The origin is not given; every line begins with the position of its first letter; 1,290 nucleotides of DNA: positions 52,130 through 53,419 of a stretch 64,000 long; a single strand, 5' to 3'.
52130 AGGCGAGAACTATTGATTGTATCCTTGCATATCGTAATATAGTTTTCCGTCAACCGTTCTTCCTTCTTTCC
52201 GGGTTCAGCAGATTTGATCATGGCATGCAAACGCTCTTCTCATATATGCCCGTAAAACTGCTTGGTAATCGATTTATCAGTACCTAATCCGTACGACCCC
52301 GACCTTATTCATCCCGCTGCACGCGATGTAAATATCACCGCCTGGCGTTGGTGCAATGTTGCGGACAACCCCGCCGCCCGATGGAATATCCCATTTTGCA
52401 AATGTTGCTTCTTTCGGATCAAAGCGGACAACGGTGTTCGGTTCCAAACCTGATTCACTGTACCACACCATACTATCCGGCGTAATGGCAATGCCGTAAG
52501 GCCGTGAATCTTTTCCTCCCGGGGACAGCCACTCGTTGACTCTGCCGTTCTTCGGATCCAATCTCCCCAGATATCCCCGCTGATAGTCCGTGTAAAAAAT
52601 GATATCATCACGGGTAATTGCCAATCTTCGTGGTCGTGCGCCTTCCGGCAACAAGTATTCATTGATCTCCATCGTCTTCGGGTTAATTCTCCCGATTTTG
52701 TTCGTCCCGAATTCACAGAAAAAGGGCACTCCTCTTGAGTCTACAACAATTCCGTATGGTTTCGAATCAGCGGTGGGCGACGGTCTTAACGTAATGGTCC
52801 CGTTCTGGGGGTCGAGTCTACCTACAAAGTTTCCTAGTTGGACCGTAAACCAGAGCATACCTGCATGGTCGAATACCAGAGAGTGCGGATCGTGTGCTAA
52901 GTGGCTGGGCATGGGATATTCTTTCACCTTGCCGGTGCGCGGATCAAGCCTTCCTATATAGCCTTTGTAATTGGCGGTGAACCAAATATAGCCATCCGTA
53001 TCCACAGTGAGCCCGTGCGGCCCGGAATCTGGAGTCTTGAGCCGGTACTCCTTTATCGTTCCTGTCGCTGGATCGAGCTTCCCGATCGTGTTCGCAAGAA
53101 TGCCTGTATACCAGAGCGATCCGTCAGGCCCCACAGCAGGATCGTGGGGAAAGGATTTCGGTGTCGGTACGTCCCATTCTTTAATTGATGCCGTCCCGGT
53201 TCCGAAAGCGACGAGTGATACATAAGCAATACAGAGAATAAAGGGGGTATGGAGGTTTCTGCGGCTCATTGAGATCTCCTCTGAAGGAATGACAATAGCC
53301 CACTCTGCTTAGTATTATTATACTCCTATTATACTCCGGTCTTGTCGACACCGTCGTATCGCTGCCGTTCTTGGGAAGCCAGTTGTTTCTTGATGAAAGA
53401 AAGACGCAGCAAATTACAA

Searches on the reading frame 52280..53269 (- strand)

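Call 21: search_protein_families(library=pfam, proteins=[window:52280-53269:-], max_evalue=0.001)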
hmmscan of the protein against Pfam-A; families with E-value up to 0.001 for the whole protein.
window:52280-53269:- (330 aa): 5 families
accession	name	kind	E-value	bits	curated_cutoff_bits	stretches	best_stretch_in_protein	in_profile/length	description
PF24684.1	Vgb_lyase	-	6e-54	183.3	50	2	26-179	126-275/290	Virginiamycin B lyase family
PF08450.18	SGL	-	1.2e-13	51.7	26.3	1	55-122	151-224/246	SMP-30/Gluconolactonase/LRE-like region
PF21959.2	DUF6923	-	2.5e-07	31.1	27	0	46-120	94-169/234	Repeat of unknown function (DUF6923)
PF16819.11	DUF5074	-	9.1e-07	28.7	27.2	0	81-124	181-227/353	Domain of unknown function (DUF5074)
PF01436.27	NHL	-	0.00023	21.5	20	0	309-325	11-27/28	NHL repeat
